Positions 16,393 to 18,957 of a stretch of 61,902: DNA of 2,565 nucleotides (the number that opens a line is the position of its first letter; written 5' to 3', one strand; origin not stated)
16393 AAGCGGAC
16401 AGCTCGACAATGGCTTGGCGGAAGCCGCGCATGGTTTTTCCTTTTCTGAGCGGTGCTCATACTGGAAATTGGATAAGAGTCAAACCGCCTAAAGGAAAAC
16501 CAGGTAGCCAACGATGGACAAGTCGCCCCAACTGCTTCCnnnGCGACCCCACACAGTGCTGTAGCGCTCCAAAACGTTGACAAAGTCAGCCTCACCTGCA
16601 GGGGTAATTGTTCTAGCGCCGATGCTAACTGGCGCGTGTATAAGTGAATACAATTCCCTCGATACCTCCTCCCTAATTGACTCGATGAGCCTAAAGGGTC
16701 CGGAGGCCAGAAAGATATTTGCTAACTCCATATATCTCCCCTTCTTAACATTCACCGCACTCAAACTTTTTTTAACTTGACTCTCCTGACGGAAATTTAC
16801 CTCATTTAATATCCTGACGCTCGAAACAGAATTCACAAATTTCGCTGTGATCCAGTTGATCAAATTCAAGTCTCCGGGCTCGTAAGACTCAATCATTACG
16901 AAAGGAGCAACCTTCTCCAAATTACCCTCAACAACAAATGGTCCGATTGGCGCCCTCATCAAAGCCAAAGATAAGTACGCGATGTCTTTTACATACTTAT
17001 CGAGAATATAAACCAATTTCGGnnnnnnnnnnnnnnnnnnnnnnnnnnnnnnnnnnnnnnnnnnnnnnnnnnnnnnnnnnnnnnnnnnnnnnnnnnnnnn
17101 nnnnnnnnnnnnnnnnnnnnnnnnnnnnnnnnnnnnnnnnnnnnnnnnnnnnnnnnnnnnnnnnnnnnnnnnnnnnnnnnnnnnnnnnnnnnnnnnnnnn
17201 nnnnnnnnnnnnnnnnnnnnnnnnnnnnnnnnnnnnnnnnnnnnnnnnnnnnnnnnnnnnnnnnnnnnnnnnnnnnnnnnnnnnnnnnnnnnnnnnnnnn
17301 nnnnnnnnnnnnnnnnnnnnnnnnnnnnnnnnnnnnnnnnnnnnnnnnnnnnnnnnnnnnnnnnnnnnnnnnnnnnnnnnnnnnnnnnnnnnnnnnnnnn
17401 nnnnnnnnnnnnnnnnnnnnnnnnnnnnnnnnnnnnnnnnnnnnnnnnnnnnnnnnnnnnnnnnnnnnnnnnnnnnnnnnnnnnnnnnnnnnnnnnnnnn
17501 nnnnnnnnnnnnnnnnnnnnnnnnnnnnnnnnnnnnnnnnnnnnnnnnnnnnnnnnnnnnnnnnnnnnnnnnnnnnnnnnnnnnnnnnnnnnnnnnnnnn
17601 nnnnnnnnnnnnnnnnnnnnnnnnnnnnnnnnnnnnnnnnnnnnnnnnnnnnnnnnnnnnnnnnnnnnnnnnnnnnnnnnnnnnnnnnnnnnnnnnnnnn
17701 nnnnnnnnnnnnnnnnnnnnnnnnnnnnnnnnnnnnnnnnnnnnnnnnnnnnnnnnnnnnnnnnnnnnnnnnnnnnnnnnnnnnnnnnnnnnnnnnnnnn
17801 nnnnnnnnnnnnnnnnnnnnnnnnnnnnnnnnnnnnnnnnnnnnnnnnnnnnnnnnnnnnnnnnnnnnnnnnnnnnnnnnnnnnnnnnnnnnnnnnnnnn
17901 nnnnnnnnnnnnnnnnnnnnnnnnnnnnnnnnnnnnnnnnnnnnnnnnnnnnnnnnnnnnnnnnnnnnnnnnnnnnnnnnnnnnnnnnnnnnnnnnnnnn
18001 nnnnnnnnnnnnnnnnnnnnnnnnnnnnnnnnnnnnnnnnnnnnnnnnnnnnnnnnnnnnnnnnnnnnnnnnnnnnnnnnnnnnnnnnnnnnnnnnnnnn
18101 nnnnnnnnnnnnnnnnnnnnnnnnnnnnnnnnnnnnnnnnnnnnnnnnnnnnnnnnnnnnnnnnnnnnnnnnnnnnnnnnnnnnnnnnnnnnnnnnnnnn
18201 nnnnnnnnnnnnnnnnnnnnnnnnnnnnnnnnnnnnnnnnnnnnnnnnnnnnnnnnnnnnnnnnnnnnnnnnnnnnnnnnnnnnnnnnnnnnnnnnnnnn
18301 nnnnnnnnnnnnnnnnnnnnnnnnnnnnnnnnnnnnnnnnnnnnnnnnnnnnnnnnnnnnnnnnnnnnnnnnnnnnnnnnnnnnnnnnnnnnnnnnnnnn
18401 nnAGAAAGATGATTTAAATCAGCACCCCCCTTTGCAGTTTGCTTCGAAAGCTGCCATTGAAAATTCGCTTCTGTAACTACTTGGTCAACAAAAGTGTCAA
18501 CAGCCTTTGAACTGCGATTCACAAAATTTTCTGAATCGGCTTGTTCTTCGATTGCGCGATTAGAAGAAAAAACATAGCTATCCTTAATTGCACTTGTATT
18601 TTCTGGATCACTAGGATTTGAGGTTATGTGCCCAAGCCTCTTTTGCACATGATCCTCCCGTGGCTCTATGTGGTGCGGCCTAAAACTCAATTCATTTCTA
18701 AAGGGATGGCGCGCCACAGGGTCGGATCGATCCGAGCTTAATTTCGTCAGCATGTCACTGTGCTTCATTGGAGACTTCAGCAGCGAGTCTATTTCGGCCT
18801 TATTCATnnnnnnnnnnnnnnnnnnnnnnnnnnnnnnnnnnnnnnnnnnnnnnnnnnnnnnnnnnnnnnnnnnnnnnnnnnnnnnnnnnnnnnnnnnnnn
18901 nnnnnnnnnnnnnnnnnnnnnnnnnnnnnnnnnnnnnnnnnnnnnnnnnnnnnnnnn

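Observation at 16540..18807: The 755-aa NTPase has an AAA+/ORC-like core between unassignable N- and C-terminal regions and no visible effector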

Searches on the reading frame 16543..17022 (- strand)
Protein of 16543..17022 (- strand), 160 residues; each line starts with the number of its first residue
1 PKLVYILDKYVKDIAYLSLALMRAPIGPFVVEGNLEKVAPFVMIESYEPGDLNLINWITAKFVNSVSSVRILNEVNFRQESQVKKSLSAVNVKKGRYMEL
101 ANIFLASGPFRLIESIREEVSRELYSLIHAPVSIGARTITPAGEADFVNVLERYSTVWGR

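Call 90: search_solved_structures(query=A7, max_evalue=10)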
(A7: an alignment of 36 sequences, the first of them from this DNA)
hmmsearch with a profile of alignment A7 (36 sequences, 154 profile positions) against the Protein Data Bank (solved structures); distinct sequences matched with E-value up to 10: 12.
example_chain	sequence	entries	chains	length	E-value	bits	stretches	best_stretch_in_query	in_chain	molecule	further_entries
9dm3_A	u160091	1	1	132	0.042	17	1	60-149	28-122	naphthalenediimide binding protein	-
8fjg_A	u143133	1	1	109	0.3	14.2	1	83-142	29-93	H12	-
2wpr_A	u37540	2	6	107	0.51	13.5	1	69-150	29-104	TRIMERIC AUTOTRANSPORTER ADHESIN FRAGMENT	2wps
2jua_A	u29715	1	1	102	0.63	13.2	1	68-149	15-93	de novo protein S836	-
7bqn_A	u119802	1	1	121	1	12.5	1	74-147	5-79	Rei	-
5j73_A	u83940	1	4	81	1.2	12.3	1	69-131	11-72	protein design 2L4HC2_9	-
8a3k_UNK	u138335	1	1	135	2.6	11.2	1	78-151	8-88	sc-apCC-4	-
8ugc_A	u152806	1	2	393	4.6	10.4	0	81-151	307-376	FD15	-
5j2l_B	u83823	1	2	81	5.6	10.1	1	79-149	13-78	protein design 2L4HC2_11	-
4uos_A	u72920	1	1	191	5.7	10.1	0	67-147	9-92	DESIGNED HELICAL BUNDLE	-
8e1e_A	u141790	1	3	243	8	9.6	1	61-150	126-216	SG122_C3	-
8gji_A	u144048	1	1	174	9.8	9.3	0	74-125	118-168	GCG binder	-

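Call 92: search_protein_families(library=pfam, alignment_id=A7, max_evalue=1)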
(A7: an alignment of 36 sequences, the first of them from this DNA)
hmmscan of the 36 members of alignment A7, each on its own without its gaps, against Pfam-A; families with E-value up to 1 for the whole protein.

A. member 1, seq(160 aa): 0 families

B. families by the number of members that match (of 36 scanned): 24 families
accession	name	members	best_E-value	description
PF08954.16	Trimer_CC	1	0.0096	Trimerisation motif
PF13829.11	DUF4191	1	0.014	Domain of unknown function (DUF4191)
PF17651.6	Raco_middle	1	0.019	RACo middle region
PF02172.21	KIX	1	0.021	KIX domain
PF21187.2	CYAA_C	1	0.029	Yeast adenylate cyclase, C-terminal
PF03345.20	OST48_N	1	0.035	OST48, N-terminal domain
PF03981.17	Ubiq_cyt_C_chap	1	0.041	Ubiquinol-cytochrome C chaperone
PF00980.22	Rota_Capsid_VP6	1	0.043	Rotavirus major capsid protein VP6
PF06183.18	DinI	1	0.047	DinI-like family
PF25627.1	Polyoma_VP2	1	0.049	Polyomaviruses capsid protein VP2 family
PF19334.4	DUF5920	1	0.057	Domain of unknown function (DUF5920)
PF00799.26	Gemini_AL1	1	0.063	Geminivirus Rep catalytic domain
PF14551.11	MCM_N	1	0.064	MCM N-terminal domain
PF13618.11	Gluconate_2-dh3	1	0.076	Gluconate 2-dehydrogenase subunit 3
PF20184.3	DUF6547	1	0.083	Family of unknown function (DUF6547)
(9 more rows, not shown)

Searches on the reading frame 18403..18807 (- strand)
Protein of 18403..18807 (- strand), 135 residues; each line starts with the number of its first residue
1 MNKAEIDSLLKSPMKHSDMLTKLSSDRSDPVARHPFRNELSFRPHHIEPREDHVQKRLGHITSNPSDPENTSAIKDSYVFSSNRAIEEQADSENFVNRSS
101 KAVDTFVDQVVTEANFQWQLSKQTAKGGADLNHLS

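Call 91: search_solved_structures(query=A8, max_evalue=10)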
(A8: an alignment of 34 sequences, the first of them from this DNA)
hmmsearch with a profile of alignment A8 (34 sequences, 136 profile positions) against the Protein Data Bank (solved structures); distinct sequences matched with E-value up to 10: 4.
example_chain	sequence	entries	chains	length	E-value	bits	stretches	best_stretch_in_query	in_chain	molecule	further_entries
8gy7_R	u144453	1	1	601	0.38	14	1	28-75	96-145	Soluble cytochrome b562,Adrenocorticotropic hormone receptor,melanocortin-2 receptor,Adren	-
7yit_E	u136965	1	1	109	0.66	13.2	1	28-63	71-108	Soluble cytochrome b562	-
6md3_A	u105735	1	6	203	0.84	12.9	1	79-115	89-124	Rrp44p homologue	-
7wxz_A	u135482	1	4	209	2.3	11.5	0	92-111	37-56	Spike protein S2'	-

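Call 93: search_protein_families(library=pfam, alignment_id=A8, max_evalue=1)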
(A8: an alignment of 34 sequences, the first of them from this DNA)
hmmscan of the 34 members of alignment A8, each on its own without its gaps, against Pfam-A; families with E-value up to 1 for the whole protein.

A. member 1, seq(135 aa): 0 families

B. families by the number of members that match (of 34 scanned): 18 families
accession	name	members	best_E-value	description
PF09888.14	DUF2115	1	0.009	Uncharacterized protein conserved in archaea (DUF2115)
PF11080.13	GhoS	1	0.019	Endoribonuclease GhoS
PF05705.20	DUF829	1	0.021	Eukaryotic protein of unknown function (DUF829)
PF20013.4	GAP1-N2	1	0.048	GTPase-associated protein 1, N-terminal domain type 2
PF07956.16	DUF1690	1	0.048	Protein of Unknown function (DUF1690)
PF18870.6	HEPN_RES_NTD1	1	0.053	HEPN/RES N-terminal domain 1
PF07523.18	Big_3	1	0.064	Bacterial Ig-like domain (group 3)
PF13380.12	CoA_binding_2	1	0.074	CoA binding domain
PF08321.18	PPP5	1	0.079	PPP5 TPR repeat region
PF15668.10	DUF4663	1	0.11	Domain of unknown function (DUF4663)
PF17815.7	PDZ_3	1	0.11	PDZ domain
PF01212.27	Beta_elim_lyase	1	0.13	Beta-eliminating lyase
PF21298.3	TopBP1_BRCT0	1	0.16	TopBP1, BRCT0 domain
PF12573.13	OxoDH_E1alpha_N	1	0.18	2-oxoisovalerate dehydrogenase E1 alpha subunit N terminal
PF01960.23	ArgJ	1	0.24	ArgJ family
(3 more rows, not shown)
